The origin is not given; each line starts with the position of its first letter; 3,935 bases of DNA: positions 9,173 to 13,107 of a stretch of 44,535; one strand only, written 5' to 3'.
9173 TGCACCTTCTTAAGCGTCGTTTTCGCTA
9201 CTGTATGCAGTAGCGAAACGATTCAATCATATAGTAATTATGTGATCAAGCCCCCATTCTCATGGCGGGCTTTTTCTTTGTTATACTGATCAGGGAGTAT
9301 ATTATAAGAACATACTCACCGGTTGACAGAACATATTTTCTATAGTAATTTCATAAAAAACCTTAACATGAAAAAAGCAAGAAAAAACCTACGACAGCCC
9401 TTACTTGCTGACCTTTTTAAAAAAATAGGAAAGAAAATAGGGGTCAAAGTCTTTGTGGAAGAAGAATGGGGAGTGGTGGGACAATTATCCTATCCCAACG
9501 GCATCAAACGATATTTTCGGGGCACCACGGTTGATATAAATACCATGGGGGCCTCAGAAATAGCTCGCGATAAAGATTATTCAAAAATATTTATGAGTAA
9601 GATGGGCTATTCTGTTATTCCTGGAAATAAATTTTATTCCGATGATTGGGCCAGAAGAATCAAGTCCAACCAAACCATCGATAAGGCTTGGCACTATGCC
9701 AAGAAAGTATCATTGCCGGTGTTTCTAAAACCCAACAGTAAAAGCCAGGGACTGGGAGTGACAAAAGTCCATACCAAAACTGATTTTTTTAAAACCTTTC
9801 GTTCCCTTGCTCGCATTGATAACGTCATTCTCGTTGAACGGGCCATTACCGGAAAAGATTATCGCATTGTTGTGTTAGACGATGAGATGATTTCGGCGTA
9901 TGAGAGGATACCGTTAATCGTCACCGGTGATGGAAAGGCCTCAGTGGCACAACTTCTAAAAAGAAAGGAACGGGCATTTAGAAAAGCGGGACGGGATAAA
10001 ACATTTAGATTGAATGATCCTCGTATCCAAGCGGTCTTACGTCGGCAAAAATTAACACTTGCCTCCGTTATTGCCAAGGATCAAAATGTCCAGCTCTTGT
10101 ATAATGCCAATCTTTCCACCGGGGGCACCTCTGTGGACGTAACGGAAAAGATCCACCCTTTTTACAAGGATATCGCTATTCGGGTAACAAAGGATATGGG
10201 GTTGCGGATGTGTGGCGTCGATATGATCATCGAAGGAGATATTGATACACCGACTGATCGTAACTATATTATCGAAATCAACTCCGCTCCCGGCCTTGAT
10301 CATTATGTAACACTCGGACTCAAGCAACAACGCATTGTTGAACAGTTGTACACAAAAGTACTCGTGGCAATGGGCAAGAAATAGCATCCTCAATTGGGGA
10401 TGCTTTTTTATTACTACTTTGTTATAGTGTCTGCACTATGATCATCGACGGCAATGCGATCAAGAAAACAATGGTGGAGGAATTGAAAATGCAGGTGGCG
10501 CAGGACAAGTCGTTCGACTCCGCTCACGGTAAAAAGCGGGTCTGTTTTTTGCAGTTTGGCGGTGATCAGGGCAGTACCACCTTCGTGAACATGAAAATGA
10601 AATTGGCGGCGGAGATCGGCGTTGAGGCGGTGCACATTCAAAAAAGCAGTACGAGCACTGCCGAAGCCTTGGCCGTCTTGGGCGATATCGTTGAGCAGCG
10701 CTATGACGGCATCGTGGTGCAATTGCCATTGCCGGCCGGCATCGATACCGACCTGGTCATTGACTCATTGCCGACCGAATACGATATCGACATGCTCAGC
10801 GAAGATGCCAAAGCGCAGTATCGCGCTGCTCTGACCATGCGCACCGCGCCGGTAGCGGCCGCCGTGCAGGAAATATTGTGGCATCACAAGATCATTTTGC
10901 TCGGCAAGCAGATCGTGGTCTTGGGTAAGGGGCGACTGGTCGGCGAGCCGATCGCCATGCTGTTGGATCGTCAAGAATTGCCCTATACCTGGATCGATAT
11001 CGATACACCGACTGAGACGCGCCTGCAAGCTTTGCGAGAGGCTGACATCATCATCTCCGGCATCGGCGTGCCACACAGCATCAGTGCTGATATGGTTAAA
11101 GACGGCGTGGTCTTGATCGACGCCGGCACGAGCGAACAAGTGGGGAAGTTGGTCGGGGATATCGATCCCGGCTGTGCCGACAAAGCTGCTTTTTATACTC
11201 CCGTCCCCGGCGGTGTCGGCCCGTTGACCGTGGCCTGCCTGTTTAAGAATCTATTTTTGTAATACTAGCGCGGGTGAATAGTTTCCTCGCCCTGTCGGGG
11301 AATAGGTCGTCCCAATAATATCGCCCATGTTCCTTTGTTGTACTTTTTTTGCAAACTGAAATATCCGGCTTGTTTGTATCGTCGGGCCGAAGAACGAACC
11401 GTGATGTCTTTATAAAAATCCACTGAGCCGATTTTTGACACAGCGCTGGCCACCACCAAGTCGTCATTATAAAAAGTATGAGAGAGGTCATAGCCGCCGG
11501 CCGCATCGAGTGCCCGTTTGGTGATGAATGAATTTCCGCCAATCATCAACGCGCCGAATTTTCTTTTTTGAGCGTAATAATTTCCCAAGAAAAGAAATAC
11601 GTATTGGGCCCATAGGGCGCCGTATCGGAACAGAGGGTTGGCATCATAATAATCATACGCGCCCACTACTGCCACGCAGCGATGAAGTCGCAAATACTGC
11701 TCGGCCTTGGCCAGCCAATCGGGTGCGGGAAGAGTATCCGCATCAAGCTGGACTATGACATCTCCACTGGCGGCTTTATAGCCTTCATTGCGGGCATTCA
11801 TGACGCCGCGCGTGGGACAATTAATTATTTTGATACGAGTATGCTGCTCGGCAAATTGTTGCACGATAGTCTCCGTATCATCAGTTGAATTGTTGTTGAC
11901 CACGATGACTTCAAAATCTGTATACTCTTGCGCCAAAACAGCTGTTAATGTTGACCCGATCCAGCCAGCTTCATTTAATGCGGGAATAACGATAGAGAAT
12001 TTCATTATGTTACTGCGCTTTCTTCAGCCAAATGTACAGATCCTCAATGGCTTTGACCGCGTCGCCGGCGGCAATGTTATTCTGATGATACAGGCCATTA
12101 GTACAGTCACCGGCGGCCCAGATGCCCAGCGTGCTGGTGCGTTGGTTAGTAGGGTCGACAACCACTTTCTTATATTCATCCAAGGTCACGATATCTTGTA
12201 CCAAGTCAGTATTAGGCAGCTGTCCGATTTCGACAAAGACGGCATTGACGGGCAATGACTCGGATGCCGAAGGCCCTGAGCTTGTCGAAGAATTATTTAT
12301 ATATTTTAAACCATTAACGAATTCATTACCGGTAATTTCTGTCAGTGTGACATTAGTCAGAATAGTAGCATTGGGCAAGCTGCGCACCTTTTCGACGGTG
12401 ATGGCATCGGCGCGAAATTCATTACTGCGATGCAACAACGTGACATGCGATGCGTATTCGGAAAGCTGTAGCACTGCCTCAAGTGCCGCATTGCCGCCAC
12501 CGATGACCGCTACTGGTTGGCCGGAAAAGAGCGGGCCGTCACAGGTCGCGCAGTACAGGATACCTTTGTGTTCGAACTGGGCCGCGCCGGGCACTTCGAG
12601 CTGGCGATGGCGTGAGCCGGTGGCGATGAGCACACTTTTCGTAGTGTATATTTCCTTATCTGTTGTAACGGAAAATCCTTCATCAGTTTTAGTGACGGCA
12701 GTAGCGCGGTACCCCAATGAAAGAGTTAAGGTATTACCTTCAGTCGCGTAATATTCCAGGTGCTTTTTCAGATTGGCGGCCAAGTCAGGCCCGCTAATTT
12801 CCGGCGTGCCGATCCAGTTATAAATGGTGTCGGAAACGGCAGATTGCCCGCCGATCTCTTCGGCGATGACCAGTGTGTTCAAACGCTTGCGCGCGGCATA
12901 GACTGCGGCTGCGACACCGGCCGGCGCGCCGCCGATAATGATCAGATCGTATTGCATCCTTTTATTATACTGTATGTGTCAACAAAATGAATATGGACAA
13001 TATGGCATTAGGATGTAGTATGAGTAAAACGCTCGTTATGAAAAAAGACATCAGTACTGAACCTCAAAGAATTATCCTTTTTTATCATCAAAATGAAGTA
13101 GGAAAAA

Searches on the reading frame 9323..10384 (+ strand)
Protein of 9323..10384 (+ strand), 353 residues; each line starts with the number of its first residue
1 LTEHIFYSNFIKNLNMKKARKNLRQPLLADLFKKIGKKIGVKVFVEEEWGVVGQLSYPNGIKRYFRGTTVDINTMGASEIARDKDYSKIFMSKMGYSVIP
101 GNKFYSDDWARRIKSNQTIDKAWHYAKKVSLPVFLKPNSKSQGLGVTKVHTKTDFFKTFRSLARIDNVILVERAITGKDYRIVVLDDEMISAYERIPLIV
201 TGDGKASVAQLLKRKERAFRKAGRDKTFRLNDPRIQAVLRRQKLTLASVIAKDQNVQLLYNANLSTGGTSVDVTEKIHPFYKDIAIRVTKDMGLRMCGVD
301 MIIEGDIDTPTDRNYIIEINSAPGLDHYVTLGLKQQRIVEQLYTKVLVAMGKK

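Call 43: search_protein_families(library=pfam, proteins=[window:9323-10384:+], max_evalue=0.001)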
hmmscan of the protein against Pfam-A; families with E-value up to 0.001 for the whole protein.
window:9323-10384:+ (353 aa): 3 families
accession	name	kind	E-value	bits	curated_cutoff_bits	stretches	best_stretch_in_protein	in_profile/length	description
PF07478.18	Dala_Dala_lig_C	-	6.5e-13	49.1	24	1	97-194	8-100/204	D-ala D-ala ligase C-terminus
PF08443.16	RimK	-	4.7e-12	46.3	21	1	260-331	112-176/188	RimK-like ATP-grasp domain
PF05770.16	Ins134_P3_kin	-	0.0002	21.4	23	1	278-326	141-186/201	Inositol 1,3,4-trisphosphate 5/6-kinase ATP-grasp domain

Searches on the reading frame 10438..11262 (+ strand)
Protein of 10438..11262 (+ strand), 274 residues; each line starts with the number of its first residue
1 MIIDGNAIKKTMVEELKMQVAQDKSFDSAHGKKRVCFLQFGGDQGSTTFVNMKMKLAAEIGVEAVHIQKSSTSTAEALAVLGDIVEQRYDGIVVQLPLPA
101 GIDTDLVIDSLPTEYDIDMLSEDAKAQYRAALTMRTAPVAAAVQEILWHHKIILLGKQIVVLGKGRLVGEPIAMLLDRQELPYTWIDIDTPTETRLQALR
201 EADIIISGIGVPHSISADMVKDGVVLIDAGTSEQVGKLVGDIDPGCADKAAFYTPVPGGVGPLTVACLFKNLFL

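Call 43: search_protein_families(library=pfam, proteins=[window:10438-11262:+], max_evalue=0.001)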
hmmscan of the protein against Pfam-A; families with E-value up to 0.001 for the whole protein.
window:10438-11262:+ (274 aa): 2 families
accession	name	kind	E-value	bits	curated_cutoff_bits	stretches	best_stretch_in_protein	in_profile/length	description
PF02882.25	THF_DHG_CYH_C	-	6.5e-37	126.8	27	1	136-272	16-152/160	Tetrahydrofolate dehydrogenase/cyclohydrolase, NAD(P)-binding domain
PF00763.28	THF_DHG_CYH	-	2.2e-16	60.6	32.8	1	3-118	1-115/115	Tetrahydrofolate dehydrogenase/cyclohydrolase, catalytic domain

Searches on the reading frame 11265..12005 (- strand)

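Call 43: search_protein_families(library=pfam, proteins=[window:11265-12005:-], max_evalue=0.001)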
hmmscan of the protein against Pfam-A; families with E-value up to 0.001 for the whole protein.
window:11265-12005:- (246 aa): 4 families
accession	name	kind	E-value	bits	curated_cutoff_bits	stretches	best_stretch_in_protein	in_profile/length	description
PF00535.33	Glycos_transf_2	-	2.1e-35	122.5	23.3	1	4-148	1-146/168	Glycosyl transferase family 2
PF13641.12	Glyco_tranf_2_3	-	3.9e-20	73.3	27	1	3-210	3-216/230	Glycosyltransferase like family 2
PF10111.15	Glyco_tranf_2_2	-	4.3e-13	49.8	27.3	1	4-175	1-184/276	Glycosyltransferase like family 2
PF13506.12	Glyco_transf_21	-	7.6e-05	22.7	21.7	1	70-194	20-142/174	Glycosyl transferase family 21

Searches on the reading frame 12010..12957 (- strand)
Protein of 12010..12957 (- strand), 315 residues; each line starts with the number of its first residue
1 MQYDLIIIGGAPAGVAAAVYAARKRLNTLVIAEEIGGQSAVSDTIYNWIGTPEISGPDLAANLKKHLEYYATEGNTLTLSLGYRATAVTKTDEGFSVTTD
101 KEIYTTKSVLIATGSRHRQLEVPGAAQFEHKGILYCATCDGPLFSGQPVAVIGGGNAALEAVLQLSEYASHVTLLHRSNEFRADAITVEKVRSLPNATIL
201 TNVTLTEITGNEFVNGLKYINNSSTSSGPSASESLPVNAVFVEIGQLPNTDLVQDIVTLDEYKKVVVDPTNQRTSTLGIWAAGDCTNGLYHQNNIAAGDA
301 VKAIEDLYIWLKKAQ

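Call 43: search_protein_families(library=pfam, proteins=[window:12010-12957:-], max_evalue=0.001)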
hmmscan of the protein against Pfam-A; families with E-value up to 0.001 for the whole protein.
window:12010-12957:- (315 aa): 9 families
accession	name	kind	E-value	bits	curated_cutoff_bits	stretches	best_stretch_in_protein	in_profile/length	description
PF07992.20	Pyr_redox_2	-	5.3e-42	144.7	26.1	1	3-292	1-283/291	Pyridine nucleotide-disulphide oxidoreductase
PF13738.12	Pyr_redox_3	-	5e-28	98.7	30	1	6-283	1-305/305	Pyridine nucleotide-disulphide oxidoreductase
PF00070.33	Pyr_redox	-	5.1e-11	43.4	22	1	149-212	2-70/82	Pyridine nucleotide-disulphide oxidoreductase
PF00890.30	FAD_binding_2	-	8.3e-08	32.3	20.4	1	4-76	1-73/414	FAD binding domain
PF03486.20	HI0933_like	-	3.4e-07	30.4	50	0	4-32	2-30/244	HI0933-like protein Rossmann domain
PF12831.13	FAD_oxidored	-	1.2e-06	28.5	27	1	4-39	1-38/416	FAD dependent oxidoreductase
PF01134.28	GIDA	-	6.2e-05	22.7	22.1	0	4-35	1-32/391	Glucose inhibited division protein A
PF13241.12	NAD_binding_7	-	0.0004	21.4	22.1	0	144-190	5-52/104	Putative NAD(P)-binding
PF01266.30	DAO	-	0.00086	19.4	27.9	0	4-41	1-41/353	FAD dependent oxidoreductase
